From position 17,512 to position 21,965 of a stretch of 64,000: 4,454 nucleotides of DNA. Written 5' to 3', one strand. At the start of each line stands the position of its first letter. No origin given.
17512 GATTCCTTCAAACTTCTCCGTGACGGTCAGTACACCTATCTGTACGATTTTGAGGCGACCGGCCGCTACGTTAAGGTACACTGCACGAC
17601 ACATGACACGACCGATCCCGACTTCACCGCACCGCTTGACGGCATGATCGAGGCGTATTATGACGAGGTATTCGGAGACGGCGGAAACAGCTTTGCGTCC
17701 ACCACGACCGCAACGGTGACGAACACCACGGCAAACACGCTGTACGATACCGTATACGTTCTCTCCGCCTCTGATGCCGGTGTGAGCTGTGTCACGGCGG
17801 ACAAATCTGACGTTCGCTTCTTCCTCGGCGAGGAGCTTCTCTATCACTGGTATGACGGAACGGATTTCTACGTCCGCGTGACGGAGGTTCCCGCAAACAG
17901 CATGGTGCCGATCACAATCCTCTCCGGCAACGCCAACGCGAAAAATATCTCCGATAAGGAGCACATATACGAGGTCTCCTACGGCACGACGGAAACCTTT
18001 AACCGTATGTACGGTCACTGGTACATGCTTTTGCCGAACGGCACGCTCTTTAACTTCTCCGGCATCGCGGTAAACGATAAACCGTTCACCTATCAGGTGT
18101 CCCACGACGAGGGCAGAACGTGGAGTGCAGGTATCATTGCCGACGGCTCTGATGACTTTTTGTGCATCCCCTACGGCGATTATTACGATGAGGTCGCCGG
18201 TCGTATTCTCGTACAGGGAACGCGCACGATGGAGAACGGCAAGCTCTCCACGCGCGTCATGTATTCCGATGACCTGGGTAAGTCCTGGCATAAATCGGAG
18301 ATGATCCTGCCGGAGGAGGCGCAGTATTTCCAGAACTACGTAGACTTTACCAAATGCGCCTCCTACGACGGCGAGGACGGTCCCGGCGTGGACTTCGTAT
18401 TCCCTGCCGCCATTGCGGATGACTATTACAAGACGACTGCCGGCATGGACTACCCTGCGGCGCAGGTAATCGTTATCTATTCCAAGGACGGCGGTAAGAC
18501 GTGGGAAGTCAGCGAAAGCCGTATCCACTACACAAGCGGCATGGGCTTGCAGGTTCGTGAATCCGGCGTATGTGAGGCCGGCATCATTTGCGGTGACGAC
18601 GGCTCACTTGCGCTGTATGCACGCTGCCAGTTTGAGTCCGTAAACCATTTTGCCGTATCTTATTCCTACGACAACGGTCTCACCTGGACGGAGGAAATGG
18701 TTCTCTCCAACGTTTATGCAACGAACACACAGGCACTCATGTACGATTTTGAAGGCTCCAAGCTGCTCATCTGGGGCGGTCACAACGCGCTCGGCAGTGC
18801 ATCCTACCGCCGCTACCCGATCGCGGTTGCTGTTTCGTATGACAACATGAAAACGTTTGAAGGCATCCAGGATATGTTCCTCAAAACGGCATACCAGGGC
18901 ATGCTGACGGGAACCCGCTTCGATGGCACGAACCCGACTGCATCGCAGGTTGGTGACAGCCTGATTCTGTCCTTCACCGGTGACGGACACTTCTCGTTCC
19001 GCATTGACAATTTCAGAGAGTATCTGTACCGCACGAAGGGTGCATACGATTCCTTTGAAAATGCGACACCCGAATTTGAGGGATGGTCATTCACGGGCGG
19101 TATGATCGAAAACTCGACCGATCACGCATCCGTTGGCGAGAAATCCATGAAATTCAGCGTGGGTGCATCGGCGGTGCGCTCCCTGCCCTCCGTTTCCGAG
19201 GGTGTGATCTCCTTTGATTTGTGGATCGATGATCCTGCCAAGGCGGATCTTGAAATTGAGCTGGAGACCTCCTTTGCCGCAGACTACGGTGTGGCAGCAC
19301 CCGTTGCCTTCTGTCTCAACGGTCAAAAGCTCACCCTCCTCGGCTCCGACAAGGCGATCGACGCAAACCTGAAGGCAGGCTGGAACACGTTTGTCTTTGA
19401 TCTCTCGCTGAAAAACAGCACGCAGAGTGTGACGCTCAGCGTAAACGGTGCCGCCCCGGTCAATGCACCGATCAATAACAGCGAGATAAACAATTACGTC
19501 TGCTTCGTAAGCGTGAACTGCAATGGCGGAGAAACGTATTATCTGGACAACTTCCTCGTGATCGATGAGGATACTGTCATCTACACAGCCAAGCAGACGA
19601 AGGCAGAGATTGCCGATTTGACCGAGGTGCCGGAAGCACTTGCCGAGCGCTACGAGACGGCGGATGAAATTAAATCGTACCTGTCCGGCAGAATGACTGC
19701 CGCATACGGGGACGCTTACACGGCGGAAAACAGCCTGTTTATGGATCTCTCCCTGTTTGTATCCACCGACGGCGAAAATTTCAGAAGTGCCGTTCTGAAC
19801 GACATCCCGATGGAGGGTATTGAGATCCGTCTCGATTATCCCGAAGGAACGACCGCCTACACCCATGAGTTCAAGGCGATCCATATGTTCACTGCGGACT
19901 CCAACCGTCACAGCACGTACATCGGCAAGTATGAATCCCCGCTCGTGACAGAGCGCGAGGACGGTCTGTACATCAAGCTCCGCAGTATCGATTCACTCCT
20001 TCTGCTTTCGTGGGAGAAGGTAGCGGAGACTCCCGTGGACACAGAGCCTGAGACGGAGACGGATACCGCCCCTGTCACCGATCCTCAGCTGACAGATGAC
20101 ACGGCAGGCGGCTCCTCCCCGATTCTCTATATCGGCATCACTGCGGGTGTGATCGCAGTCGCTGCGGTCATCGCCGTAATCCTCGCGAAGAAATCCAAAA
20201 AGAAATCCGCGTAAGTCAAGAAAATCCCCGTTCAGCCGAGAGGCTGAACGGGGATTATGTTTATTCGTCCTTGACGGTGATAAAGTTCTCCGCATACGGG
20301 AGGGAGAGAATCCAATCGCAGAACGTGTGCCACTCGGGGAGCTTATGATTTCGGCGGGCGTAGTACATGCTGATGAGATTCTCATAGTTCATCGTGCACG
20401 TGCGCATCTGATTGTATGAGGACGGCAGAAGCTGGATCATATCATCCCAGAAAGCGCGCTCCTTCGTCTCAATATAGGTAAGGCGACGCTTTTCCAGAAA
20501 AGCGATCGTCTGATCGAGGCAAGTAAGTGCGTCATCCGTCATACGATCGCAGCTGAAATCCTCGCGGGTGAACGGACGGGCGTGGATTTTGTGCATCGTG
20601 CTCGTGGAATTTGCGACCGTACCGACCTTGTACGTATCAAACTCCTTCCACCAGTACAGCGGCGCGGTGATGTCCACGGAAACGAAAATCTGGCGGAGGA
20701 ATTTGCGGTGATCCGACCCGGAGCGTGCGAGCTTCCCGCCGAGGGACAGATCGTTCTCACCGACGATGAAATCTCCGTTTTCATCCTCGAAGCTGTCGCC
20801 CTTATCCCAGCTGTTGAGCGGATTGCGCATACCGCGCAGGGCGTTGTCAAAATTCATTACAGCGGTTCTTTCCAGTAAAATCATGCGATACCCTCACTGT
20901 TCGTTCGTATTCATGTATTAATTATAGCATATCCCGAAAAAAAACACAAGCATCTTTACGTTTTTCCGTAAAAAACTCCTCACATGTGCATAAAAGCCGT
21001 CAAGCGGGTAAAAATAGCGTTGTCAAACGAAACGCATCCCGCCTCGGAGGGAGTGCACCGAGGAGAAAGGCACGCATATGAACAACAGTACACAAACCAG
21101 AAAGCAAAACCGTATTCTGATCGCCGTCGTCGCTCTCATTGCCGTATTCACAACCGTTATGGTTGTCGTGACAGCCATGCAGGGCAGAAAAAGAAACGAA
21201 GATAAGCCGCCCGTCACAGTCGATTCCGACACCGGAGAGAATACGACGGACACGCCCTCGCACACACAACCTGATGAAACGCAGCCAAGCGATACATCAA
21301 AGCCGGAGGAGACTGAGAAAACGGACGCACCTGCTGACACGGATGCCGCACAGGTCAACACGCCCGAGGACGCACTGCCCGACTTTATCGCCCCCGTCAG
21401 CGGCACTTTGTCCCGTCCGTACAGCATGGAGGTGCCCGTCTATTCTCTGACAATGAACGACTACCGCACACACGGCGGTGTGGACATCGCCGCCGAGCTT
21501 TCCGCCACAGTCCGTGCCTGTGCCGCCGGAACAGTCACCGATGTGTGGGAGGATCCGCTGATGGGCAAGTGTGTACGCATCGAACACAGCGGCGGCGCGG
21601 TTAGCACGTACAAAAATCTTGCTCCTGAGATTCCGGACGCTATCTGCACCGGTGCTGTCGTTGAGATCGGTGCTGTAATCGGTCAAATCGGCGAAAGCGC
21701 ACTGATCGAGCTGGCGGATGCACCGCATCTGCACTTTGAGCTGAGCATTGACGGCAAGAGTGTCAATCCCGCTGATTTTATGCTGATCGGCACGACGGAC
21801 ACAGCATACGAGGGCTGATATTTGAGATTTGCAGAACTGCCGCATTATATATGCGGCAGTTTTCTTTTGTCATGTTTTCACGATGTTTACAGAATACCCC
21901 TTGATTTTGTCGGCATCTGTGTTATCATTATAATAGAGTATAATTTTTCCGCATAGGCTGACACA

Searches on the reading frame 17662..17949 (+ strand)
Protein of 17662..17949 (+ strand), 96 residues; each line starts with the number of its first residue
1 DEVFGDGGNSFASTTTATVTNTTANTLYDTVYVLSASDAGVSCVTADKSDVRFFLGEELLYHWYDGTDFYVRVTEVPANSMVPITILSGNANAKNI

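Call 44: search_protein_families(library=pfam, proteins=[window:17662-17949:+], max_evalue=1)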
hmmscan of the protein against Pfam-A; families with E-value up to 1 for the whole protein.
window:17662-17949:+ (96 aa): 2 families
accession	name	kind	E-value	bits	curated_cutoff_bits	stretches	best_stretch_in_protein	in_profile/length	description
PF10102.14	DUF2341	-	0.031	15.2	23.4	1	48-94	2-56/84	Domain of unknown function (DUF2341)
PF03318.18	ETX_MTX2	-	0.31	11.3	22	0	63-86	204-227/228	Clostridium epsilon toxin ETX/Bacillus mosquitocidal toxin MTX2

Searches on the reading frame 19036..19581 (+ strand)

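Call 44: search_protein_families(library=pfam, proteins=[window:19036-19581:+], max_evalue=1)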
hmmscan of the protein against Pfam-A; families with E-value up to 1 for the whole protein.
window:19036-19581:+ (182 aa): 2 families
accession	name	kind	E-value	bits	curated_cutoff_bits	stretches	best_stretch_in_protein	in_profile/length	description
PF19717.4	DUF6212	-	0.00035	20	26.4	2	43-77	109-146/395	Family of unknown function (DUF6212)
PF17141.9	DUF5114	-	0.022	15.7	27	1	84-124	44-85/88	Domain of unknown function (DUF5114)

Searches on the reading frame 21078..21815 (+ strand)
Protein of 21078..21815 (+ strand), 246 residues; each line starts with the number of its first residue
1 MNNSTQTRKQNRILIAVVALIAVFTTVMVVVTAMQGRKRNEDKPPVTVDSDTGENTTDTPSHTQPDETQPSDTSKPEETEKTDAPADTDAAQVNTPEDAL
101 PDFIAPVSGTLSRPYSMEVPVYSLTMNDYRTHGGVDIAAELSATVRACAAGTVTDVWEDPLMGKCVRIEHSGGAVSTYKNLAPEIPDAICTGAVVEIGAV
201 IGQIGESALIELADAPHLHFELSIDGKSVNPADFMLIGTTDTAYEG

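Call 15: search_protein_families(library=pfam, proteins=[window:21078-21815:+], max_evalue=0.001)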
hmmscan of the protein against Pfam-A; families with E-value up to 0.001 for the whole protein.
window:21078-21815:+ (246 aa): 1 family
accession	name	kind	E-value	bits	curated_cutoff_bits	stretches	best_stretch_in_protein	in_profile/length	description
PF01551.29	Peptidase_M23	-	7.3e-18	65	28.7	1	131-231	2-96/96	Peptidase family M23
